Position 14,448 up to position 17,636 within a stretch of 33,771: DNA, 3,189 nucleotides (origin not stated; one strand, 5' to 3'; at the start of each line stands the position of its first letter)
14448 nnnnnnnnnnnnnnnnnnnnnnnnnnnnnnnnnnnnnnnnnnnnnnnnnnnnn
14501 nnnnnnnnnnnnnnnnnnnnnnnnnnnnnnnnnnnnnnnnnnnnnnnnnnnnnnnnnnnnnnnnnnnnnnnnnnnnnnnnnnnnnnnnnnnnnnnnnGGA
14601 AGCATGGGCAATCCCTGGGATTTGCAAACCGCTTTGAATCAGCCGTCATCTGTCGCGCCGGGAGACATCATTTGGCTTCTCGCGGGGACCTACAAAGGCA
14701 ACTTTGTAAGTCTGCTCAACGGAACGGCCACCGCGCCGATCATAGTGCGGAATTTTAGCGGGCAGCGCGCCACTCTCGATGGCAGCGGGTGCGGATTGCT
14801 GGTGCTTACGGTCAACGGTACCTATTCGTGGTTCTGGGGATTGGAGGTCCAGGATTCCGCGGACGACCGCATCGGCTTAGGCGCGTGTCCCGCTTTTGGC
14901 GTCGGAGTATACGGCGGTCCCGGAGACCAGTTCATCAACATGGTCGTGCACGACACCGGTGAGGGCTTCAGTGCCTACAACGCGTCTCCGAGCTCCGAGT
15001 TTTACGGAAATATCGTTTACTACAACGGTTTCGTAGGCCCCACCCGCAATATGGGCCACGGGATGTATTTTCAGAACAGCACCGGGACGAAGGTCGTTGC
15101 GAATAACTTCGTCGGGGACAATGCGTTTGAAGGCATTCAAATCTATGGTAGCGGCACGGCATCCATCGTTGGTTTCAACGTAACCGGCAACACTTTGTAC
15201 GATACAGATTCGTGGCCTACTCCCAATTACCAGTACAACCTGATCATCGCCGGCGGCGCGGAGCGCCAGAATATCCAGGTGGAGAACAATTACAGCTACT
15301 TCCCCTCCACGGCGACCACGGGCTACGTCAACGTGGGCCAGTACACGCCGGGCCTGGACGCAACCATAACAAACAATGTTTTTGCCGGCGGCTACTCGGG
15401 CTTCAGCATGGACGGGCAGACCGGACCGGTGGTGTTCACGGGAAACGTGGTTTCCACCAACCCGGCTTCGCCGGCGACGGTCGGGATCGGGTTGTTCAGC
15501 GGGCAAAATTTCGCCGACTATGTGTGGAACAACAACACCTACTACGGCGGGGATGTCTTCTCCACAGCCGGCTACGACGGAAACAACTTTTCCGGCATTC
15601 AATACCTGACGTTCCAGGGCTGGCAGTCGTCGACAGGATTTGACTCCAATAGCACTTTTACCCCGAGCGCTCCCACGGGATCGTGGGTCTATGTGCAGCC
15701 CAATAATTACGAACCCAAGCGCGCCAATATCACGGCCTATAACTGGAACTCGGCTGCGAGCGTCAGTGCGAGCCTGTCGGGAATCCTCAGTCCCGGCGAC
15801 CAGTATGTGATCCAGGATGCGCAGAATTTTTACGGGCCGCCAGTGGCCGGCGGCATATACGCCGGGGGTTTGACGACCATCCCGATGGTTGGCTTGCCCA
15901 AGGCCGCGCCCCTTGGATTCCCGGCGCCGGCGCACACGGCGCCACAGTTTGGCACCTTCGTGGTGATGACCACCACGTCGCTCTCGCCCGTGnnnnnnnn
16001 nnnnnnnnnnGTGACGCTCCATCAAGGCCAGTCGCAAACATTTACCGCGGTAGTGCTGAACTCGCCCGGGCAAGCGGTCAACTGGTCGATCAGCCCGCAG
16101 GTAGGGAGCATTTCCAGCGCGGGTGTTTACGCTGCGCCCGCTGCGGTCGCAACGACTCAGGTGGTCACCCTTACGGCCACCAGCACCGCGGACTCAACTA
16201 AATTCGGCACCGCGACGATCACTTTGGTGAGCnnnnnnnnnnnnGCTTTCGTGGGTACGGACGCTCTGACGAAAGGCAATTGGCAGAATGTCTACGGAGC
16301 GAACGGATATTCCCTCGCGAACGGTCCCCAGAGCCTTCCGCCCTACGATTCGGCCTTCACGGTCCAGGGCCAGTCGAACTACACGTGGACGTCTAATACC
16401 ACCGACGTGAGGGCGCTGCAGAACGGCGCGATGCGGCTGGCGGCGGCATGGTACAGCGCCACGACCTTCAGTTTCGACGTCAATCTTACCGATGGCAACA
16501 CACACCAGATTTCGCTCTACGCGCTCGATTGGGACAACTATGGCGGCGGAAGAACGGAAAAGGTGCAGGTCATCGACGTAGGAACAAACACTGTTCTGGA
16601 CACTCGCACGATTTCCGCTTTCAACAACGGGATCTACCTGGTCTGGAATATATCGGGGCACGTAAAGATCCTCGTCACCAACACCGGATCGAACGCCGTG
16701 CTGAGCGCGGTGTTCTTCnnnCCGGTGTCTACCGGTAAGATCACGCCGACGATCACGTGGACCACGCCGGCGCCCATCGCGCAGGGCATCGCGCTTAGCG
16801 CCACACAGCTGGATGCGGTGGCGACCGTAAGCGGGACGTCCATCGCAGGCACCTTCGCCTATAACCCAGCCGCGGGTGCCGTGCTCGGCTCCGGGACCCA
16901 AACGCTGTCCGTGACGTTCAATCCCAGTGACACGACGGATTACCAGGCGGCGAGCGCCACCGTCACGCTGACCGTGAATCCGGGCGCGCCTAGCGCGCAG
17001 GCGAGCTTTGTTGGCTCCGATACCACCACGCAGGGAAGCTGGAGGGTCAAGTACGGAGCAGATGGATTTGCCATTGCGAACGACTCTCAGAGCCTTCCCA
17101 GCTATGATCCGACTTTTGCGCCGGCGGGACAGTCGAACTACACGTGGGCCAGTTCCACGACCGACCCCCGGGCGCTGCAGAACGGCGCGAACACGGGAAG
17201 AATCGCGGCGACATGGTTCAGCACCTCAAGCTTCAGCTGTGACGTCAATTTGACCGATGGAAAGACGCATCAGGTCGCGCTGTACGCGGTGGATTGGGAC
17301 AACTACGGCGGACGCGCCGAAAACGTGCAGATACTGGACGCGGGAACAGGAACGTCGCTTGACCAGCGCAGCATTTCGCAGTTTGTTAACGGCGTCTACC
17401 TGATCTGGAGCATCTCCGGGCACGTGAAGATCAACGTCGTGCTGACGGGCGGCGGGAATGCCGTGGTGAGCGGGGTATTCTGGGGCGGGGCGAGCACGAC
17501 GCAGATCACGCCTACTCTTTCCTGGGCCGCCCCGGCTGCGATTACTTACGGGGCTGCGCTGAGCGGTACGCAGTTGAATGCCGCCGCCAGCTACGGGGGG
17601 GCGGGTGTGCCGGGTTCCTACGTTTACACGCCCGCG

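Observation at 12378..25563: Paired giant exoprotein genes with different catalytic-looking heads and a common modular tail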

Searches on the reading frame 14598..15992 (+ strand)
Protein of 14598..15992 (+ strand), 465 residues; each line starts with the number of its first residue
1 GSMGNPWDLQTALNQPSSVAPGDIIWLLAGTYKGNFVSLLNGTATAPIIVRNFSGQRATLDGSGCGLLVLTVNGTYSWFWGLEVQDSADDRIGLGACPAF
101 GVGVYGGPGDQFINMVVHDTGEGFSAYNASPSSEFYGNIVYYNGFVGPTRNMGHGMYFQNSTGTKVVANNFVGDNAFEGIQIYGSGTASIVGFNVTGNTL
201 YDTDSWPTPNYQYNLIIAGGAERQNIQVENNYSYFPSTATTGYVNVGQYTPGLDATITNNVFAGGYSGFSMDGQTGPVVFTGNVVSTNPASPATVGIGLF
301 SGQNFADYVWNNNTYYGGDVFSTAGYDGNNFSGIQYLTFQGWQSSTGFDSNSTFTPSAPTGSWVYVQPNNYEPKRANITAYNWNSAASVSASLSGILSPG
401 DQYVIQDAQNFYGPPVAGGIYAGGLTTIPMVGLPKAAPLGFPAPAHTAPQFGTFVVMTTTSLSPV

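Call 65: search_solved_structures(query=A6, max_evalue=10, show_alignments=1)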
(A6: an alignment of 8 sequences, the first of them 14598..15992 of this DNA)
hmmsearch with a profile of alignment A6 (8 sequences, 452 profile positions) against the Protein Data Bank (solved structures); distinct sequences matched with E-value up to 10: 5.
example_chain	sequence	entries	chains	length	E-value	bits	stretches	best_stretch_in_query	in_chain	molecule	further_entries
6qps_A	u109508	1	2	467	0.00013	24.1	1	16-76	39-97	Polysaccharide Lyase Family 6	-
3m9w_A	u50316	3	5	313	0.033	16.2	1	168-335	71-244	D-xylose-binding periplasmic protein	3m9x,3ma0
9kah_C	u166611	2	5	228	0.96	11.3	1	357-418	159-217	Chalcone-flavonone isomerase family protein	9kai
9i5t_12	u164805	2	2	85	1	11.2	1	45-113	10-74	Large ribosomal subunit protein bL31B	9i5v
8dld_A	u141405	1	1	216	1.5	10.6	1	357-394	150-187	Chalcone-flavonone isomerase family protein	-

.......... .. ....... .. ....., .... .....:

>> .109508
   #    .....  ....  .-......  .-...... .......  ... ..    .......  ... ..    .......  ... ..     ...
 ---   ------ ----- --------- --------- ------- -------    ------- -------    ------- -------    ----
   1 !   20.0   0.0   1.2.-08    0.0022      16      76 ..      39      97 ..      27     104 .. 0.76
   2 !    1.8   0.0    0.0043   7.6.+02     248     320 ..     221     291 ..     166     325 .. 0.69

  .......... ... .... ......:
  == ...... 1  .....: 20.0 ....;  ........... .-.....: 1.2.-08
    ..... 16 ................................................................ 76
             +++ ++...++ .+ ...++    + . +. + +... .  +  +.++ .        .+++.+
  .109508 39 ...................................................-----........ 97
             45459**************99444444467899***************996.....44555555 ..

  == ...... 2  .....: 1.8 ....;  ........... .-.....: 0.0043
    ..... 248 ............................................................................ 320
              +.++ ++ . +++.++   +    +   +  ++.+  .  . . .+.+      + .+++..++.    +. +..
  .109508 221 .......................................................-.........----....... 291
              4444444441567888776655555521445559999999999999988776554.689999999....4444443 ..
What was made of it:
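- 14598..15992 (+): Right-handed beta-helix domain with a C-terminal sandwich. It is a distinct family with conserved HD and GHGHG motifs. Profile hit to PL6 lyase 6qps at E 1.3e-4 (call 65).
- On Right-handed beta-helix polysaccharide lyase (PL6-like): The profile hit to PL6 6qps is at E 1.3e-4 over about 60 residues only (call 65).
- The beta-helix with a PL6-like N-terminal cap (call 65).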

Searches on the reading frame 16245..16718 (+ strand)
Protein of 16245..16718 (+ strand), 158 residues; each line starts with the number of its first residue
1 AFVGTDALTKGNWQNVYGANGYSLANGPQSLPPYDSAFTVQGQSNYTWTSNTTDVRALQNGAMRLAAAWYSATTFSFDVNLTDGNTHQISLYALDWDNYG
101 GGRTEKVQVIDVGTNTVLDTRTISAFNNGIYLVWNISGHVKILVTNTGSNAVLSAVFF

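Call 22: search_solved_structures(query=A2, max_evalue=10, show_alignments=2)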
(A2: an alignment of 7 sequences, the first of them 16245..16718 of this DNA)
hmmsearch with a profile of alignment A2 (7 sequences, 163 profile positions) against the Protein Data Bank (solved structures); distinct sequences matched with E-value up to 10: 0.

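Call 23: search_protein_families(library=pfam, alignment_id=A2, max_evalue=10)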
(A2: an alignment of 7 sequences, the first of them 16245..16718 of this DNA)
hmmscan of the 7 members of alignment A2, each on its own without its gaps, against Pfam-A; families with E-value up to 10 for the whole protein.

A. member 1, window:16245-16718:+ (158 aa): 0 families

B. families by the number of members that match (of 7 scanned): 0 families
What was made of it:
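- On CBM6 / CBM35 (galactose-binding-like jelly-roll CBMs): None of the 7 copies has a Pfam hit even at E<=10, and the profile has no PDB sequence hit (calls 22, 23).
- Closest known: Modular secreted CAZymes with appended CBM6/CBM35-type modules and Ig/Fn3 linkers. Different: There is no sequence membership in any CBM Pfam family (calls 22, 23).
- Tried and rejected: A-module profile against PDB and Pfam: no hits even at E<=10 (calls 22, 23).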

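Call 24: find_homologous_proteins(query=A2)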
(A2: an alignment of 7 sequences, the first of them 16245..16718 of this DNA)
Query A2 (7 sequences) (158 aa, profile of the alignment): 949 proteins with E <= 0.001 among 5015 candidates; the best 120 are listed.
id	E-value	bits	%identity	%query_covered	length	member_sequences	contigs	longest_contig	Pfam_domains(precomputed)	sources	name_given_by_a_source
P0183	4.4e-116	402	53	100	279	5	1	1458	-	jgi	jgi:hypothetical protein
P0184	8.1e-96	336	52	100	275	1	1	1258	-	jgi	jgi:hypothetical protein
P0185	2.8e-94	331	52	100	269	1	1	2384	-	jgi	jgi:hypothetical protein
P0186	3.9e-94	331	52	99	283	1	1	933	-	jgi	jgi:hypothetical protein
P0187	8.3e-93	326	52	99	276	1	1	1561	-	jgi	jgi:hypothetical protein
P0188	2.0e-92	325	56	99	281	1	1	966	-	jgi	jgi:hypothetical protein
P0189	3.4e-91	321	51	100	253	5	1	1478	-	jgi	jgi:hypothetical protein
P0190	5.1e-91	321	60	100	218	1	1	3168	-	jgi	jgi:hypothetical protein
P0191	9.5e-91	320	59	99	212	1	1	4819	-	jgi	jgi:hypothetical protein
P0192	2.6e-90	318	56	100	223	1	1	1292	-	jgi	jgi:hypothetical protein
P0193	3.3e-90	318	55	99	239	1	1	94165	-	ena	-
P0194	1.8e-88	312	54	100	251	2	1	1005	PF23504.1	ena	-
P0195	3.9e-87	308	59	100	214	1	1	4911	-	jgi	jgi:hypothetical protein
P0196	6.9e-87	307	54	100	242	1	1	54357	-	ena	-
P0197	1.2e-86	306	49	99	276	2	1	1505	-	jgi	-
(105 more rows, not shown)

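Call 36: search_protein_representatives(alignment_id=A2)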
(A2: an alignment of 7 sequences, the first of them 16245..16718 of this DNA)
Query: 7 sequences, 163 profile positions. Proteins with E-value up to 0.001 (for the whole library): 5018; up to 1e-10: 3982; up to 1e-30: 2193. The best 150 are listed.
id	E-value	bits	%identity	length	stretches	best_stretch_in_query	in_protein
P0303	0.0e+00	1805.8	-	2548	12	1-162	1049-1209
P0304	0.0e+00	1455.8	-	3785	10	1-163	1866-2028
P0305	0.0e+00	1253.2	-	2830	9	1-162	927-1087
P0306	0.0e+00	1163.4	-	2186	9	1-162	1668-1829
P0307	0.0e+00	1022.0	-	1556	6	1-163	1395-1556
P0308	0.0e+00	1013.5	-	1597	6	1-163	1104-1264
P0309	1.4e-281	938.5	-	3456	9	2-162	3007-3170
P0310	3.0e-279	931.0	-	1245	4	1-162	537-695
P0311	2.9e-258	862.7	-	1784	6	1-163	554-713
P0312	3.1e-257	859.4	-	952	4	1-163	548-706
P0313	6.1e-257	858.4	-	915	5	1-162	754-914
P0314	5.3e-245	819.6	-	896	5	1-163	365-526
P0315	9.8e-240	802.5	-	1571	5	1-163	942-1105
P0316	1.5e-237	795.4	-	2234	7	1-162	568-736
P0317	1.9e-237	795.0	-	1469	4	1-163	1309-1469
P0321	1.0e-235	789.5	-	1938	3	1-163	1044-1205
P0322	2.3e-234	785.0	-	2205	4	1-163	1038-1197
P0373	2.6e-174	589.8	-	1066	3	2-163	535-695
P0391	1.3e-164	558.2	-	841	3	1-162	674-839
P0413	1.7e-158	538.3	-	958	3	1-162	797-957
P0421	1.2e-156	532.3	-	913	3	1-163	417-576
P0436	9.7e-153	519.6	-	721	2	1-162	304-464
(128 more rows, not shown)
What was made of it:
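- The family is large: 5018 representative clusters at E<=1e-3, with up to 12 copies per protein (call 36).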

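Call 47: search_protein_families(library=pfam, alignment_id=A5, max_evalue=0.0001)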
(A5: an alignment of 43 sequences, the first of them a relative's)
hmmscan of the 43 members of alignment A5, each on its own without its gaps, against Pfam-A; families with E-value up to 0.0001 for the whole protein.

A. member 1, P0436 (721 aa): 5 families
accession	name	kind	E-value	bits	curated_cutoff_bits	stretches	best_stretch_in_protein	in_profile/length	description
PF24507.1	Ig_CFAP65_4th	-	2.6e-21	76.3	27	0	160-210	6-56/76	CFAP65, fourth Ig-like domain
PF22544.2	HYDIN_VesB_CFA65-like_Ig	-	3.1e-14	53.4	25.5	0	249-301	43-91/100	HYDIN/CFA65/VesB-like, Ig-like domain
PF25249.1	Ig_CFAP65_7th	-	2.5e-11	43.8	28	0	174-220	43-86/120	CFAP65, seventh Ig-like domain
PF22065.2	Cep192_D7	-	1.9e-10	41.2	27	0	252-284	64-96/125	Cep192 domain 7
PF15780.11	ASH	-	1.3e-07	32.1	27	0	177-221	51-92/98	Abnormal spindle-like microcephaly-assoc'd, ASPM-SPD-2-Hydin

B. families by the number of members that match (of 43 scanned): 46 families (the first 25 are shown)
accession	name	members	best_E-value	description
PF00082.27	Peptidase_S8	8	9.8e-55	Subtilase family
PF22544.2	HYDIN_VesB_CFA65-like_Ig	3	3.1e-14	HYDIN/CFA65/VesB-like, Ig-like domain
PF25778.1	DUF7948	2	2.8e-62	Domain of unknown function (DUF7948)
PF06739.17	SBBP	2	3.8e-51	Beta-propeller repeat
PF24507.1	Ig_CFAP65_4th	2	2.6e-21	CFAP65, fourth Ig-like domain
PF05048.19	NosD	2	5.8e-15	Periplasmic copper-binding protein (NosD)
PF18911.6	PKD_4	2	5.8e-15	PKD domain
PF13229.12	Beta_helix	2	8.6e-15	Right handed beta helix region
PF13927.12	Ig_3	2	5.3e-12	Immunoglobulin domain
PF22148.1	Fervidolysin_NPro-like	2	1.7e-08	Fervidolysin N-terminal prodomain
PF15780.11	ASH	2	1.3e-07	Abnormal spindle-like microcephaly-assoc'd, ASPM-SPD-2-Hydin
PF07679.22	I-set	2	4.1e-06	Immunoglobulin I-set domain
PF08386.16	Abhydrolase_4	2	1.1e-05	TAP-like protein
PF06165.18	GH94_b-supersand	2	1.8e-05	Glycosyl hydrolase 94, supersandwich domain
PF07995.17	GSDH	1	9.9e-48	Glucose / Sorbosone dehydrogenase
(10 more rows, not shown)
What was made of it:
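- Closest known: Modular secreted CAZymes with appended CBM6/CBM35-type modules and Ig/Fn3 linkers. Different: The same module is most often on proteases and other non-glycan enzymes (call 47).
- Closest known: PL6-type right-handed beta-helix polysaccharide lyases and NosD-like beta-helix proteins. Same: Other A-tailed proteins carry Beta_helix or NosD heads (call 47).
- Heads on A-tailed proteins are heterogeneous (call 47) A tails occur on subtilases, sedolisin, dehydrogenases and sulfotransferases (call 47). It is attached to many unrelated secreted enzymes (call 47), as sorting domains typically are.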

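Call 66: list_cluster_members(proteins=[P0303, P0304, P0305, P0321, P0322, P0373, P0436, P0391, P0421, P0413])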
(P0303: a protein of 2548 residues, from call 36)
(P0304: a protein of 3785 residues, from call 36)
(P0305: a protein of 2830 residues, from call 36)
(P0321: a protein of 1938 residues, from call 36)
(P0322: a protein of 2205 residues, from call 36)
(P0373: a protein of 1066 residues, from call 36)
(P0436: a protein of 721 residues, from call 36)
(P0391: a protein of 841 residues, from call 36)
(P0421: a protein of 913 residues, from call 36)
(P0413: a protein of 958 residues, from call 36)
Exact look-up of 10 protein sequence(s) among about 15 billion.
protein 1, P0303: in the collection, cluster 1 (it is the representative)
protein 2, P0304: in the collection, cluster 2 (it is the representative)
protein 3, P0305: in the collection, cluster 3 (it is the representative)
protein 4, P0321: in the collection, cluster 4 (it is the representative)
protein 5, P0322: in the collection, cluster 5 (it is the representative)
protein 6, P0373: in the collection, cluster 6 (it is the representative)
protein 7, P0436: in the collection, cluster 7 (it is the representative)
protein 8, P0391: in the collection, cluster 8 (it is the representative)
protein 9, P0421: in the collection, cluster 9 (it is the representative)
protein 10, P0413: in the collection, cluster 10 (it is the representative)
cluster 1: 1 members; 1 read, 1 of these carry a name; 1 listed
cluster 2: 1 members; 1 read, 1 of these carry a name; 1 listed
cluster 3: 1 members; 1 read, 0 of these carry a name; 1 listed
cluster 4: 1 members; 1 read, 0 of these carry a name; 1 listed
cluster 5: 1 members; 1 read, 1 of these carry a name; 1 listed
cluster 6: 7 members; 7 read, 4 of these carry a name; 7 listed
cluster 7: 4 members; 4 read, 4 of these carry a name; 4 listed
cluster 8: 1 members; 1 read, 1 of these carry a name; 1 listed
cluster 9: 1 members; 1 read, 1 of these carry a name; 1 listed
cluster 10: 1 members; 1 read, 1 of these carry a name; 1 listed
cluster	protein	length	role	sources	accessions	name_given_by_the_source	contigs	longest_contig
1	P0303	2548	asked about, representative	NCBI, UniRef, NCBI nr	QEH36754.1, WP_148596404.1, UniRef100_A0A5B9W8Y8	TAP-like protein [Aquisphaera giovannonii] | TAP-like protein n=1 Tax=Aquisphaera giovannonii TaxID=406548 RepID=A0A5B9W8Y8_9BACT | dockerin type I repeat-containing protein [Aquisphaera giovannonii]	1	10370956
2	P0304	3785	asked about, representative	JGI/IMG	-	hypothetical protein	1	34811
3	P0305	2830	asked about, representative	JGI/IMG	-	-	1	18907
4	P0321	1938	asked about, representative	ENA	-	-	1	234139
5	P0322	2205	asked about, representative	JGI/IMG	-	hypothetical protein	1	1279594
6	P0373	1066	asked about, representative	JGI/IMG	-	-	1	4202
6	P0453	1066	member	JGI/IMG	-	hypothetical protein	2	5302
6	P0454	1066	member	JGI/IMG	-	hypothetical protein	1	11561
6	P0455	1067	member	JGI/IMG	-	hypothetical protein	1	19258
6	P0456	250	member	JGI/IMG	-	hypothetical protein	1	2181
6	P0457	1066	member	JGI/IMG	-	-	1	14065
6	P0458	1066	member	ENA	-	-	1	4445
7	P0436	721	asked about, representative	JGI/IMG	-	hypothetical protein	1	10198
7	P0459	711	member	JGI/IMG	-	hypothetical protein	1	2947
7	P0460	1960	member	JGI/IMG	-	hypothetical protein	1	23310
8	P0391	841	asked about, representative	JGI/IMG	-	hypothetical protein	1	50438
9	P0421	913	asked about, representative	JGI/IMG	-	hypothetical protein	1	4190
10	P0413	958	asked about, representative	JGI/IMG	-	subtilisin family serine protease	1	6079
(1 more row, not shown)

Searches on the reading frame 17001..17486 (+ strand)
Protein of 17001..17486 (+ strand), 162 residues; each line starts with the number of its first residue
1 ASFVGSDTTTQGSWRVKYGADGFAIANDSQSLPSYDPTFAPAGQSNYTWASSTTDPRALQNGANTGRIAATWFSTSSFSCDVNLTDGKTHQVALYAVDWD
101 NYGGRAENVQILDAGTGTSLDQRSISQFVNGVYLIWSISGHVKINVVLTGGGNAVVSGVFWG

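Call 48: predict_structure(alignment_id=A4)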
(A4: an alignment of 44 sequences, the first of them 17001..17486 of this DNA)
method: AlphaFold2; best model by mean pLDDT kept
length: 162 residues; sequences in the alignment: 44
mean_pLDDT: 96.9   pTM: 0.92
mean pLDDT of the five models: 96.9, 96.7, 96.7, 96.7, 96.7
residues with pLDDT >= 90: 157; 70-90: 5; 50-70: 0; < 50: 0
segments of 3 or more residues with pLDDT < 50: none
pLDDT, mean of each block of 10 residues (from residue 1): 98 96 98 97 98 97 96 98 98 96 89 98 97 98 98 97 97
secondary structure, 60 per line:
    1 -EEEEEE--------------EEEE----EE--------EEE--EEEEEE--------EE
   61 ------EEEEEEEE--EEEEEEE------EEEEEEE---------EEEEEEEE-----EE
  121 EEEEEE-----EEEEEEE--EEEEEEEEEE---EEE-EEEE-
elements in order: E2-7 E22-25 E40-42 E45-50 E67-74 E77-83 E90-96 E106-113 E119-126 E132-138 E141-150 E154-156 E158-161
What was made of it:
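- The AF2 model has pLDDT 96.9 and is all-beta (call 48).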

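Call 51: fold_search(model_id=the predicted structure, library=pdb)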
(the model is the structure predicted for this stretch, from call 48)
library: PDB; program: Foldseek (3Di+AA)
matches with E <= 10: 1757; with E <= 0.001: 22
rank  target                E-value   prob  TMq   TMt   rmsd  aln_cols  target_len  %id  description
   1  4w8j                  1.7e-04  1.00  0.43  0.09   4.5       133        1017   14  Structure of the full-length insecticidal protein Cry1Ac reveals intriguing details of toxin packaging into in vivo form (released 2014-09-17)
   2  9qxq                  2.4e-04  1.00  0.43  0.08   4.9       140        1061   14  native structure of full-length pesticidal protein Cry1Ca18 at pH9, from crystals formed in vivo (released 2026-02-11)
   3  9mdi_A                2.6e-04  1.00  0.52  0.19   4.3       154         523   11  Clostridioides difficile Transferase B Component Dimer (released 2025-07-16)
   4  8hhe_A                4.0e-04  1.00  0.35  0.11   5.0       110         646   14  Crystal structure of Cry5B from Bacillus thuringiensis at 4.5 A resolution (released 2022-12-07)
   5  9jsh_E                4.4e-04  1.00  0.51  0.19   5.0       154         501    9  Clostridium perfringens iota toxin pore Ib in prepore III state (released 2025-05-14)
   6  8j3x_B                4.7e-04  1.00  0.45  0.22   4.4       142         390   13  Crystal structure of CBM6E from Saccharophagus degradans (released 2024-04-24)
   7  7byx_A                4.7e-04  1.00  0.41  0.19   7.2       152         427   15  Crystal structure of exo-beta-1,3-galactanase from Phanerochaete chrysosporium Pc1,3Gal43A E208A with beta-1,3-galacto (released 2020-11-04)
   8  9jsf                  5.2e-04  1.00  0.49  0.18   5.6       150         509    9  Clostridium perfringens iota toxin pore Ib in prepore I state (released 2025-05-14)
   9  8hhe_B                5.2e-04  1.00  0.35  0.11   5.0       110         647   14  Crystal structure of Cry5B from Bacillus thuringiensis at 4.5 A resolution (released 2022-12-07)
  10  2xon_L                5.2e-04  1.00  0.36  0.39   7.9       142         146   16  Structure of TmCBM61 in complex with beta-1,4-galactotriose at 1.4 A resolution (released 2010-09-08)
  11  7bys_A                5.2e-04  1.00  0.37  0.18   8.6       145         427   20  Crystal structure of exo-beta-1,3-galactanase from Phanerochaete chrysosporium Pc1,3Gal43A apo form (released 2020-11-04)
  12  9h99                  5.5e-04  1.00  0.43  0.08   4.7       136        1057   14  Native structure of the full-length pesticidal protein Cry1Ca18 at pH7, from crystals formed in vivo (released 2025-11-12)
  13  3wnl_A                5.5e-04  1.00  0.42  0.13   7.8       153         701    9  D308A mutant of Bacillus circulans T-3040 cycloisomaltooligosaccharide glucanotransferase complexed with isomaltohexao (released 2014-02-05)
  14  2xom_A                5.5e-04  1.00  0.36  0.39   8.0       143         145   15  Atomic resolution structure of TmCBM61 in complex with beta-1,4- galactotriose (released 2010-09-08)
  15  9jsi_F                5.8e-04  1.00  0.52  0.19   4.1       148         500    9  Clostridium perfringens iota toxin pore Ib in prepore II state (released 2025-05-14)
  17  4qb1                  6.8e-04  1.00  0.37  0.43   7.4       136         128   13  Structure of CBM35 from Paenibacillus barcinonensis (released 2014-10-08)
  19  1gmm                  7.2e-04  1.00  0.42  0.50   5.2       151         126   13  Carbohydrate binding module CBM6 from xylanase U Clostridium thermocellum (released 2001-11-28)
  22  8j3x_A                1.0e-03  1.00  0.45  0.21   4.5       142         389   13  Crystal structure of CBM6E from Saccharophagus degradans (released 2024-04-24)
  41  2w1w_B                1.9e-03  1.00  0.43  0.49   5.1       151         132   10  Native structure of a family 35 carbohydrate binding module from Clostridium thermocellum (released 2009-01-20)
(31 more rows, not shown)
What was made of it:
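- On CBM6 / CBM35 (galactose-binding-like jelly-roll CBMs): Foldseek hits to CBM6 (1gmm, 8j3x), CBM35 (4qb1, 2w1w), CBM36 and CBM61 at E 5e-4 to 2e-3 and TM 0.36-0.51 (call 51).
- Closest known: Modular secreted CAZymes with appended CBM6/CBM35-type modules and Ig/Fn3 linkers. Same: The A-module model superposes on CBM6, CBM35, CBM36 and CBM61 structures (call 51).
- Foldseek top hits are CBM6, CBM35, CBM36, CBM61, CBM32, CBM-like domains of Cry protoxins, receptor-binding domains of binary toxins, and the malectin-like ANXUR2 (E 1e-4 to 3e-3, TM 0.35-0.52; call 51). The CBM-like fold of the A module (call 51).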
